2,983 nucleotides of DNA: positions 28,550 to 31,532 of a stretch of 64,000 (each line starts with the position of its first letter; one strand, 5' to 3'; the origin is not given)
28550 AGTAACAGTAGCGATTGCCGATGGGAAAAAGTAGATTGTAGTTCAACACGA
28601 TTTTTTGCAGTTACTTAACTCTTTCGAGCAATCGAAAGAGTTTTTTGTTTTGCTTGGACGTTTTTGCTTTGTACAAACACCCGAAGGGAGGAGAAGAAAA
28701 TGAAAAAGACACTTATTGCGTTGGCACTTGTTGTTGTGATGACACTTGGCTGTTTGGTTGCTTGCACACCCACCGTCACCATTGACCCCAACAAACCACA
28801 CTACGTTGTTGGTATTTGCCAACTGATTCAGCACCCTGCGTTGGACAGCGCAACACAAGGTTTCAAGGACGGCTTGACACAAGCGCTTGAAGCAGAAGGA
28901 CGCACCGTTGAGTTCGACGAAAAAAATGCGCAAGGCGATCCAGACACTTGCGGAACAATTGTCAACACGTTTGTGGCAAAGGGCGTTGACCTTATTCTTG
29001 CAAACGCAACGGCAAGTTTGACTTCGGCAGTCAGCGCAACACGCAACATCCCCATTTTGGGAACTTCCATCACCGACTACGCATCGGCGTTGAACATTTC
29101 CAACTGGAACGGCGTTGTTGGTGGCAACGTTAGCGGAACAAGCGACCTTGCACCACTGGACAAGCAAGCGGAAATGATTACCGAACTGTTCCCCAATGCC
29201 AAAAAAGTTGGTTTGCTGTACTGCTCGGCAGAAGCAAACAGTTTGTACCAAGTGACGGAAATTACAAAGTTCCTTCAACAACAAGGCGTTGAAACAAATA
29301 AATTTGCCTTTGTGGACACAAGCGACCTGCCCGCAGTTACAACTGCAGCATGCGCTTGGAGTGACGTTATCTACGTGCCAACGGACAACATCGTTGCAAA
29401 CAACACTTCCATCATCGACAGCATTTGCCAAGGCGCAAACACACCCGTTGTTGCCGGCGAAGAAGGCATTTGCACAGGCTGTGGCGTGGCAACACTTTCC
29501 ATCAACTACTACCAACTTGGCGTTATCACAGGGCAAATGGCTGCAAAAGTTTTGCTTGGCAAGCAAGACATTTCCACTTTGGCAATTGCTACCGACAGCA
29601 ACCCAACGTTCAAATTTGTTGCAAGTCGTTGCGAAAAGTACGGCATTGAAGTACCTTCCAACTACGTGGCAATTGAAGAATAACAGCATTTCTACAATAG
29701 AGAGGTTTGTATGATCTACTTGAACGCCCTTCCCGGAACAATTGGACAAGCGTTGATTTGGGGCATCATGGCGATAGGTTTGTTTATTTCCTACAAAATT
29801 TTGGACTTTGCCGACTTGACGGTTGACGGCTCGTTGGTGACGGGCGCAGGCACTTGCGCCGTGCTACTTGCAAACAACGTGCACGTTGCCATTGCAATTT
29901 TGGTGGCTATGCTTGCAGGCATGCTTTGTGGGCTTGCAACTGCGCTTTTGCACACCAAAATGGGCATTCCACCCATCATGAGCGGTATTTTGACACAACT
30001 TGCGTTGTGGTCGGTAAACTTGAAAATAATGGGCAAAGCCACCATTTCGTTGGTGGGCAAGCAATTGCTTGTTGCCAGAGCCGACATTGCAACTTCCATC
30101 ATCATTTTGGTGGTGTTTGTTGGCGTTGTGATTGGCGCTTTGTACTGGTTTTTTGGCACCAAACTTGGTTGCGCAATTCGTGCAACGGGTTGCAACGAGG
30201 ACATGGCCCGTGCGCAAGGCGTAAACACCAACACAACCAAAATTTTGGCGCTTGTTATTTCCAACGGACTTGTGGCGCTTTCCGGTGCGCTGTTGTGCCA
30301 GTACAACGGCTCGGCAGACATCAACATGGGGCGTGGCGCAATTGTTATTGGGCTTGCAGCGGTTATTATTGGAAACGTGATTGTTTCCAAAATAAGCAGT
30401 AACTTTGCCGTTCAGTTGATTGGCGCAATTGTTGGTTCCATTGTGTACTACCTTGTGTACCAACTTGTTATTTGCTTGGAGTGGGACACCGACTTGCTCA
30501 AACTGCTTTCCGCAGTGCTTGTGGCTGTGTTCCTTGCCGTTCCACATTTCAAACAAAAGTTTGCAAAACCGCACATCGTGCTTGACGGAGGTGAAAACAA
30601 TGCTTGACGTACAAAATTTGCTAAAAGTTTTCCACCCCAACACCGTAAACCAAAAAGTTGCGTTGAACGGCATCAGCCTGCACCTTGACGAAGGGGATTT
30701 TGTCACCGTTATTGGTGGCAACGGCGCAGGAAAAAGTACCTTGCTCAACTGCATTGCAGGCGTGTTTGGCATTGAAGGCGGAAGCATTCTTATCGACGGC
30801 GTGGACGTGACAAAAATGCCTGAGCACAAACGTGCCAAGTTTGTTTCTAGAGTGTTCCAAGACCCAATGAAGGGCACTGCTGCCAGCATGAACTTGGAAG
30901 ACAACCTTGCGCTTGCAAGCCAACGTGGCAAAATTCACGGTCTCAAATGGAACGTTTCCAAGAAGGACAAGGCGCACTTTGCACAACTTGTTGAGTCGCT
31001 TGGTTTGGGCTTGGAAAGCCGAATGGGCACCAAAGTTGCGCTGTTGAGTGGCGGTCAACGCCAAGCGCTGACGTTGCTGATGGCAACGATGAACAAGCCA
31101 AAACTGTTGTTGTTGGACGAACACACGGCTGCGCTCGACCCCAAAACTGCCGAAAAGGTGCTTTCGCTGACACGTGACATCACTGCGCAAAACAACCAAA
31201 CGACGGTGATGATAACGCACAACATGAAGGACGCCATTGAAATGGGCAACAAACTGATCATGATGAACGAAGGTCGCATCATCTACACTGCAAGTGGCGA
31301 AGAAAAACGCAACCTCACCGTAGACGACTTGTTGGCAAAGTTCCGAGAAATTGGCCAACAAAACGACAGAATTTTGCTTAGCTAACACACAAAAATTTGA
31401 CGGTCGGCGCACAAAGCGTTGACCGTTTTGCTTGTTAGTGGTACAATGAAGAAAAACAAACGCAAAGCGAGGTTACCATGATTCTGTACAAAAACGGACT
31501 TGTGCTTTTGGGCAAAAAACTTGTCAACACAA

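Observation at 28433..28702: Tyr/Phe-rich 19-codon leader ORF plus intrinsic terminator in front of a Trp/Tyr-family ABC importer: candidate ribosome-mediated attenuator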

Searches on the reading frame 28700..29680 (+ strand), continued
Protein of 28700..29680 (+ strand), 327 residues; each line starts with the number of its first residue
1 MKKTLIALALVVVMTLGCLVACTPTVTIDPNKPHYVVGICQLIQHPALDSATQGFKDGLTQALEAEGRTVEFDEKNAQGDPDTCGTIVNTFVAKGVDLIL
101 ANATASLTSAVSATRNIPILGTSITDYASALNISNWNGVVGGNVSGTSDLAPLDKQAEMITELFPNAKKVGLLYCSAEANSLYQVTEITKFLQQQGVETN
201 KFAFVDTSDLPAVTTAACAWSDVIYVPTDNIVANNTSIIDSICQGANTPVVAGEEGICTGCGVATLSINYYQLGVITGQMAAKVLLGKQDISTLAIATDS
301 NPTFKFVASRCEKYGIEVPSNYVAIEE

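Call 57: find_encoding_contigs(protein=P0086, flank=1200, max_places=2)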
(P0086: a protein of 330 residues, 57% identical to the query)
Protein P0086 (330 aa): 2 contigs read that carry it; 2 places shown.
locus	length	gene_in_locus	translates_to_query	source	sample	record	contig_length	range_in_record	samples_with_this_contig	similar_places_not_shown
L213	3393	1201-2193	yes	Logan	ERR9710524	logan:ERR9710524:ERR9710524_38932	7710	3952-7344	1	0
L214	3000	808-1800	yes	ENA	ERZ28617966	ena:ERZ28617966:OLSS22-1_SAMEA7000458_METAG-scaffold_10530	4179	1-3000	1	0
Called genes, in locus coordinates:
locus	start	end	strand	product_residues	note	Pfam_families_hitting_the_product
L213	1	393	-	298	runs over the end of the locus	PF00005:ABC_tran, PF13304:AAA_21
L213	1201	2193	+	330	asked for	PF04392:ABC_sub_bind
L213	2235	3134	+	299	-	PF02653:BPD_transp_2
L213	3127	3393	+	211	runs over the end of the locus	?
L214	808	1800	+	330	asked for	PF04392:ABC_sub_bind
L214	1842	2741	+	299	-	PF02653:BPD_transp_2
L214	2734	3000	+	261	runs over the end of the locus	PF00005:ABC_tran, PF02463:SMC_N, PF13304:AAA_21 (faint)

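Call 58: find_encoding_contigs(protein=P0075, flank=1200, max_places=2)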
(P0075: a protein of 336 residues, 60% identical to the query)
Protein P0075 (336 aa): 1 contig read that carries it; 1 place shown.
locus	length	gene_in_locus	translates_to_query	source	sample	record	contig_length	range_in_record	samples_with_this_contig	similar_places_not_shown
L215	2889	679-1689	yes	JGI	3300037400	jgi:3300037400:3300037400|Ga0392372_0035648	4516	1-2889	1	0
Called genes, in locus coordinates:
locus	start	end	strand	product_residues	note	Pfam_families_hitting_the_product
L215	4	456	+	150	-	PF03590:AsnA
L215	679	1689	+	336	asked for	PF04392:ABC_sub_bind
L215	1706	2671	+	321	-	PF02653:BPD_transp_2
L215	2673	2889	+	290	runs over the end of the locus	PF09818:ABC_ATPase (faint), PF00005:ABC_tran, PF02463:SMC_N (weak), PF13304:AAA_21 (faint)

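Call 59: find_encoding_contigs(protein=P0003, flank=1200, max_places=2)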
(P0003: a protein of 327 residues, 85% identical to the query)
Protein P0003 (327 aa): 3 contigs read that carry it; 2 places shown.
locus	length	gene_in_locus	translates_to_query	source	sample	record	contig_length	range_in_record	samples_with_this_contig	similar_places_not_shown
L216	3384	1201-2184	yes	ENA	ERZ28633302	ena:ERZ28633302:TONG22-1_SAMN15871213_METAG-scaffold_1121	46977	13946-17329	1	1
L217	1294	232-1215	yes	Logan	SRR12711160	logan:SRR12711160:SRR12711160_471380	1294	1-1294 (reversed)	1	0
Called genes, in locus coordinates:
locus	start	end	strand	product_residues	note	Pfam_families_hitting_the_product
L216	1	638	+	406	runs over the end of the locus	PF00465:Fe-ADH, PF13685:Fe-ADH_2 (faint), PF25137:ADH_Fe_C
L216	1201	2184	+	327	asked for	PF04392:ABC_sub_bind, PF13407:Peripla_BP_4 (faint)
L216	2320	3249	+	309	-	PF02653:BPD_transp_2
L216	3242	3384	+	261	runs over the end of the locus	PF09818:ABC_ATPase (faint), PF00005:ABC_tran, PF02463:SMC_N, PF13304:AAA_21 (faint)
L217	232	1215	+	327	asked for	PF04392:ABC_sub_bind, PF13407:Peripla_BP_4 (faint)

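Call 60: find_encoding_contigs(protein=P0080, flank=1200, max_places=3)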
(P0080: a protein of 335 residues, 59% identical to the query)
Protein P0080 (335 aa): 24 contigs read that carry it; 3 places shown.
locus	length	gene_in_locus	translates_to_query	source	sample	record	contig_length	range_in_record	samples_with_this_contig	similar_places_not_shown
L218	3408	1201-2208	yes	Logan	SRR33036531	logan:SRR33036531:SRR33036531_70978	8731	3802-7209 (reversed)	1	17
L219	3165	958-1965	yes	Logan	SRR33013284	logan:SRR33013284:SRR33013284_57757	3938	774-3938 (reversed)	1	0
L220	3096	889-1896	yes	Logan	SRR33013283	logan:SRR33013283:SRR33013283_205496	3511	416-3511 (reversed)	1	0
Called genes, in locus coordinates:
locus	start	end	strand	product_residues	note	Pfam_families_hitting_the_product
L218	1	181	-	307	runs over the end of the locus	PF01545:Cation_efflux, PF16916:ZT_dimer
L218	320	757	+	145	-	PF02580:Tyr_Deacylase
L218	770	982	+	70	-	-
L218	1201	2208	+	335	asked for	PF04392:ABC_sub_bind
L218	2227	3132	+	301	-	PF02653:BPD_transp_2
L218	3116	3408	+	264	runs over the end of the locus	PF00005:ABC_tran, PF02463:SMC_N (weak)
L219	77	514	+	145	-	PF02580:Tyr_Deacylase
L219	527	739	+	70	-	-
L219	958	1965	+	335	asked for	PF04392:ABC_sub_bind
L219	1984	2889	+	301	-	PF02653:BPD_transp_2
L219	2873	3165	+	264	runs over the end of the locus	PF00005:ABC_tran, PF02463:SMC_N (weak)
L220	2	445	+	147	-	?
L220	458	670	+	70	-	-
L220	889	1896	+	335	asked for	PF04392:ABC_sub_bind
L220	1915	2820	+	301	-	PF02653:BPD_transp_2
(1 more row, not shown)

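Call 66: search_solved_structures(query=window:28700-29680:+, max_evalue=0.00001)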
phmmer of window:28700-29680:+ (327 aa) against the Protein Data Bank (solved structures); distinct sequences matched with E-value up to 0.00001: 3.
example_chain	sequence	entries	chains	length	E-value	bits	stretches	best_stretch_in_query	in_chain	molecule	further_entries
6hni_A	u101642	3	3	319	2.3e-45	158.4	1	35-321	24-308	ABC-type transport system, sugar-family extracellular solute-binding protein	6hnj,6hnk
3lkv_A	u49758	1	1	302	1.6e-43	152.4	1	37-322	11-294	uncharacterized CONSERVED DOMAIN PROTEIN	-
3lft_A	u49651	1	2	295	5e-40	140.9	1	37-320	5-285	uncharacterized protein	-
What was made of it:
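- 28684..29683 (+): Ribosome-binding site (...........) and gene for the lipoprotein substrate-binding protein (ATG at 28700). It is predicted to bind tyrosine. The best solved homologue is 6HNI, CD0873 (call 66).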

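Call 67: search_protein_families(library=ncbifam, proteins=[window:28700-29680:+])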
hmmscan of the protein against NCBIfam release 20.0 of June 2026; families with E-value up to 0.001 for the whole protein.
window:28700-29680:+ (327 aa): 1 family
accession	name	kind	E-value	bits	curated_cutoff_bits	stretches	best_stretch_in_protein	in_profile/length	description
NF041285.1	ABC_SBP_TrpX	equivalog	1e-63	215.4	390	1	10-323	6-318/322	tryptophan ABC transporter substrate-binding protein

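Call 70: search_solved_structures(query=window:28700-29680:+, max_evalue=0.00001, show_alignments=3)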
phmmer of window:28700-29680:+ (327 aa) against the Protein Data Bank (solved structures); distinct sequences matched with E-value up to 0.00001: 3.
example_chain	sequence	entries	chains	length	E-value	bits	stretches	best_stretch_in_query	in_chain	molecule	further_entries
6hni_A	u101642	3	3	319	2.3e-45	158.4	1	35-321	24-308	ABC-type transport system, sugar-family extracellular solute-binding protein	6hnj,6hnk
3lkv_A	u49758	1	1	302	1.6e-43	152.4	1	37-322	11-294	uncharacterized CONSERVED DOMAIN PROTEIN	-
3lft_A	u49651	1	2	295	5e-40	140.9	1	37-320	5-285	uncharacterized protein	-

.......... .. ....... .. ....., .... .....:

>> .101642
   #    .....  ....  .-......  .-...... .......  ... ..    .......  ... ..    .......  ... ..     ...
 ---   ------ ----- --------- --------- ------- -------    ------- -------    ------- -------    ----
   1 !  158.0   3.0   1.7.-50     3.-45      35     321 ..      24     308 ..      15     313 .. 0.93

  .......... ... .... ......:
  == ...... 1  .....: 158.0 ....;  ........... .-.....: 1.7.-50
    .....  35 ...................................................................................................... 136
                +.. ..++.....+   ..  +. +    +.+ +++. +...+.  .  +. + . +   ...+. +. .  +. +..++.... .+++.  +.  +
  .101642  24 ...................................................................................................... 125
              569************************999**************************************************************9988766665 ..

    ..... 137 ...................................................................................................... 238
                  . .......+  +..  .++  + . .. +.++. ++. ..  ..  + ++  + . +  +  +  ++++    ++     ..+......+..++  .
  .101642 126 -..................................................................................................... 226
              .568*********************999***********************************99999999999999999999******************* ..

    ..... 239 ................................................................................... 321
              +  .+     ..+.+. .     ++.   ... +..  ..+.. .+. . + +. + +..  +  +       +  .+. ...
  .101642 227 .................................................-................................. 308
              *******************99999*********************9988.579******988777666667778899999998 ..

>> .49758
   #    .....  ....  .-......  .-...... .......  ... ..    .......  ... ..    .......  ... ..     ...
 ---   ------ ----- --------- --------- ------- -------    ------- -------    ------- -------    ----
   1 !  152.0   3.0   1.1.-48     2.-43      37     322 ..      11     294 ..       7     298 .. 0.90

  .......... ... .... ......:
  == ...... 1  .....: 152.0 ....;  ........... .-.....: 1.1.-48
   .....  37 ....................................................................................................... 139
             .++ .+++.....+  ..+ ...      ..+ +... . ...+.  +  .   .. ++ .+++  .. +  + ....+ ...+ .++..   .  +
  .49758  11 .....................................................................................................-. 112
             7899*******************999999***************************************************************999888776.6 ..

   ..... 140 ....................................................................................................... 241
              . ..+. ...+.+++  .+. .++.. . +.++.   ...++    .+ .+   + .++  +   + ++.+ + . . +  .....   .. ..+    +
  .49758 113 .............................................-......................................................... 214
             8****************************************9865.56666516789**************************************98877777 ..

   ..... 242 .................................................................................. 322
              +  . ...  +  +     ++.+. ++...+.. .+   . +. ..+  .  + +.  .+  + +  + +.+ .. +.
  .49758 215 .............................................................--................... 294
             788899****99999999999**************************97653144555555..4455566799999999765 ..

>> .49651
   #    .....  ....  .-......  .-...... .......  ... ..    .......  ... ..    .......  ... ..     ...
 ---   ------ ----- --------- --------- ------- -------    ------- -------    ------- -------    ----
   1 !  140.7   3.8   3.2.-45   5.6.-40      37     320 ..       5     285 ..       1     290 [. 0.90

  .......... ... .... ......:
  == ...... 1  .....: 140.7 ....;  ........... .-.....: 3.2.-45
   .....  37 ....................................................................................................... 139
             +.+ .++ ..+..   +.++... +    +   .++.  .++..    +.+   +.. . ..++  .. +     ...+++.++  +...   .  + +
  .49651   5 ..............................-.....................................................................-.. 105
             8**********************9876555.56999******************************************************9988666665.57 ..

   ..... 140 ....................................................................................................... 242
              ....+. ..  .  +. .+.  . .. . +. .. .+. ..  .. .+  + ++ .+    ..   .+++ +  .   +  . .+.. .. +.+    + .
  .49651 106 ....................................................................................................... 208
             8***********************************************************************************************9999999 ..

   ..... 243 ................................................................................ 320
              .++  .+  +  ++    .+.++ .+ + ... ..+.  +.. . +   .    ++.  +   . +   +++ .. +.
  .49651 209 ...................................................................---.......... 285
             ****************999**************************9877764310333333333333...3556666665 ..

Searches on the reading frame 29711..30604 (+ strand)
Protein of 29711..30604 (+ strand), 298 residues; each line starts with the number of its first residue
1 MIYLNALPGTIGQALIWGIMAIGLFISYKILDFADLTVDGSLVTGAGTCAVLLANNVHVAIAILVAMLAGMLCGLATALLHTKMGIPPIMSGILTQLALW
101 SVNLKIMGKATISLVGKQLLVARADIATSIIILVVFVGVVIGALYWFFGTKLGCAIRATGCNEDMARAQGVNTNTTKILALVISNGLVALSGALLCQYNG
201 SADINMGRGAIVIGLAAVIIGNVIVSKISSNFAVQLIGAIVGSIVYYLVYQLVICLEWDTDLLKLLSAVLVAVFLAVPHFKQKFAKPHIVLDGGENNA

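Call 9: search_protein_families(library=pfam, proteins=[window:29711-30604:+])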
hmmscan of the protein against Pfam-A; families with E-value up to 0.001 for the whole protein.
window:29711-30604:+ (298 aa): 1 family
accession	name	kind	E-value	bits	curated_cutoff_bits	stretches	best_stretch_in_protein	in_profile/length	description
PF02653.21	BPD_transp_2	-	7.6e-31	107.7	26.8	1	11-272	6-266/269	Branched-chain amino acid transport system / permease component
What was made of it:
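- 29711..30607 (+): ABC permease gene of the operon. PF02653 BPD_transp_2 (call 9).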

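Call 67: search_protein_families(library=ncbifam, proteins=[window:29711-30604:+])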
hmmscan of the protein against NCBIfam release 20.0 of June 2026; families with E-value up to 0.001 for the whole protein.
window:29711-30604:+ (298 aa): 7 families
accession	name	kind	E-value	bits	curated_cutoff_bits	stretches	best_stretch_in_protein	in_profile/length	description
NF011961.0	PRK15432.1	equivalog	6.2e-08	32.3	388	1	38-251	63-277/344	autoinducer 2 ABC transporter permease LsrC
NF007014.0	PRK09478.1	equivalog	5.1e-07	29.3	386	1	56-262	102-312/336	galactose/methyl galactoside ABC transporter permease MglC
NF007067.0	PRK09512.1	equivalog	1.2e-06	28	398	1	11-242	50-285/321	ribose ABC transporter permease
TIGR03622.1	urea_t_UrtB_arc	equivalog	1.1e-05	24.9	374.25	1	19-242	16-246/284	urea ABC transporter, permease protein UrtB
TIGR03409.1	urea_trans_UrtB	equivalog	1.9e-05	24.5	250.3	1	19-245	16-261/291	urea ABC transporter permease subunit UrtB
NF040906.3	GguB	equivalog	3.3e-05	23.3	450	1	131-275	226-368/375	multiple monosaccharide ABC transporter permease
NF007252.0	PRK09699.1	equivalog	9.9e-05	21.8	396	1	13-246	59-294/326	D-allose ABC transporter permease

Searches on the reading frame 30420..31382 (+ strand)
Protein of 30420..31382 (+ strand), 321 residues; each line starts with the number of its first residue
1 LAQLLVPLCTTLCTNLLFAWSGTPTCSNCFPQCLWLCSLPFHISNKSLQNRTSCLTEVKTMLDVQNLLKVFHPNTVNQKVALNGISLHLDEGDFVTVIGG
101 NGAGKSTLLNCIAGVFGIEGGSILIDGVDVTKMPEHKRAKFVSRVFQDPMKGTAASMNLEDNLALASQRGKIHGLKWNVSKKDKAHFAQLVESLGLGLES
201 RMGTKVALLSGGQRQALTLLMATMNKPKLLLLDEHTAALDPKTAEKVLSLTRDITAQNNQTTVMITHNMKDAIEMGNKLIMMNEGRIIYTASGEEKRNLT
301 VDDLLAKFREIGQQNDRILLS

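Call 9: search_protein_families(library=pfam, proteins=[window:30420-31382:+])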
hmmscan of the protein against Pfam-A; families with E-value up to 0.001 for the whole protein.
window:30420-31382:+ (321 aa): 6 families
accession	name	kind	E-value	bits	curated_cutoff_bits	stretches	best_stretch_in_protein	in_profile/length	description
PF00005.33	ABC_tran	-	1.7e-27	97.1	25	1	82-237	1-137/137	ABC transporter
PF02463.25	SMC_N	-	3.1e-11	43.6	40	1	93-282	25-211/220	RecF/RecN/SMC N terminal domain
PF13304.12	AAA_21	-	1.2e-07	32.6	27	0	95-131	2-48/304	AAA domain, putative AbiEii toxin, Type IV TA system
PF09818.15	ABC_ATPase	-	8.3e-05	22.2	23.2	0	227-288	176-252/283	P-loop domain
PF13476.12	AAA_23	-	0.00034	21.7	27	1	95-148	22-81/201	AAA domain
PF13555.12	AAA_29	-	0.00062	19.9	27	0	85-115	15-45/61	P-loop containing region of AAA domain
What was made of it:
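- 30600..31385 (+): ABC ATPase gene of the operon. A terminator-like hairpin follows at 31399-31427. PF00005 (call 9).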

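Call 67: search_protein_families(library=ncbifam, proteins=[window:30600-31382:+])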
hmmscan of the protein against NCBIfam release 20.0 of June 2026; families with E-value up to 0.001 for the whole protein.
window:30600-31382:+ (261 aa): 191 families (the best 25 are shown)
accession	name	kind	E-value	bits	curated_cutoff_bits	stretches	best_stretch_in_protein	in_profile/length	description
TIGR02315.1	ABC_phnC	equivalog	7.1e-39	133.7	266.1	1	1-240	1-237/243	phosphonate ABC transporter ATP-binding protein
TIGR04521.1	ECF_ATPase_2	equivalog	2.1e-37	128.7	330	1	3-234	2-230/279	energy-coupling factor transporter ATPase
TIGR03375.1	type_I_sec_LssB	subfamily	9.8e-37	126.6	693.1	1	17-230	478-682/696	type I secretion system permease/ATPase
TIGR04520.1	ECF_ATPase_1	equivalog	1.9e-36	125.9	315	1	8-234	7-221/269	energy-coupling factor transporter ATPase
TIGR01188.1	drrA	subfamily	2.2e-34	119.2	312.45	1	18-244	5-220/302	daunorubicin resistance ABC transporter, ATP-binding protein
NF010158.0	PRK13637.1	equivalog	2.4e-34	118.8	390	1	3-233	4-229/287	energy-coupling factor transporter ATPase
NF043075.1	MMSYN1_0197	equivalog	2.6e-34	118.7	550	1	3-253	4-235/341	spermidine/putrescine ABC transporter ATP-binding protein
TIGR03265.1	PhnT2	equivalog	3.1e-34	118.8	457.7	1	15-253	13-237/353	putative 2-aminoethylphosphonate ABC transporter ATP-binding protein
TIGR02857.1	CydD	equivalog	3.6e-34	118.6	435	1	17-215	333-523/529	thiol reductant ABC exporter subunit CydD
NF008039.0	PRK10771.1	equivalog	5.2e-34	117.7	298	1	25-235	18-216/234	thiamine ABC transporter ATP-binding protein ThiQ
TIGR00968.1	3a0106s01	subfamily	1.8e-33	116.1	342.75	1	18-237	12-219/237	sulfate ABC transporter ATP-binding protein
TIGR02868.1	CydC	equivalog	2.3e-33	115.7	329.05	1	17-208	346-529/530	thiol reductant ABC exporter subunit CydC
TIGR03864.1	PQQ_ABC_ATP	hypoth_equivalog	2.6e-33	115.5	302.25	1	17-250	12-234/236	ABC transporter, ATP-binding subunit, PQQ-dependent alcohol dehydrogenase system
NF006987.0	PRK09452.1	equivalog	3e-33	115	482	1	15-233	26-232/378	spermidine/putrescine ABC transporter ATP-binding protein PotA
TIGR03411.1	urea_trans_UrtD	equivalog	6e-33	114.5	304.1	1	20-231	16-224/242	urea ABC transporter ATP-binding protein UrtD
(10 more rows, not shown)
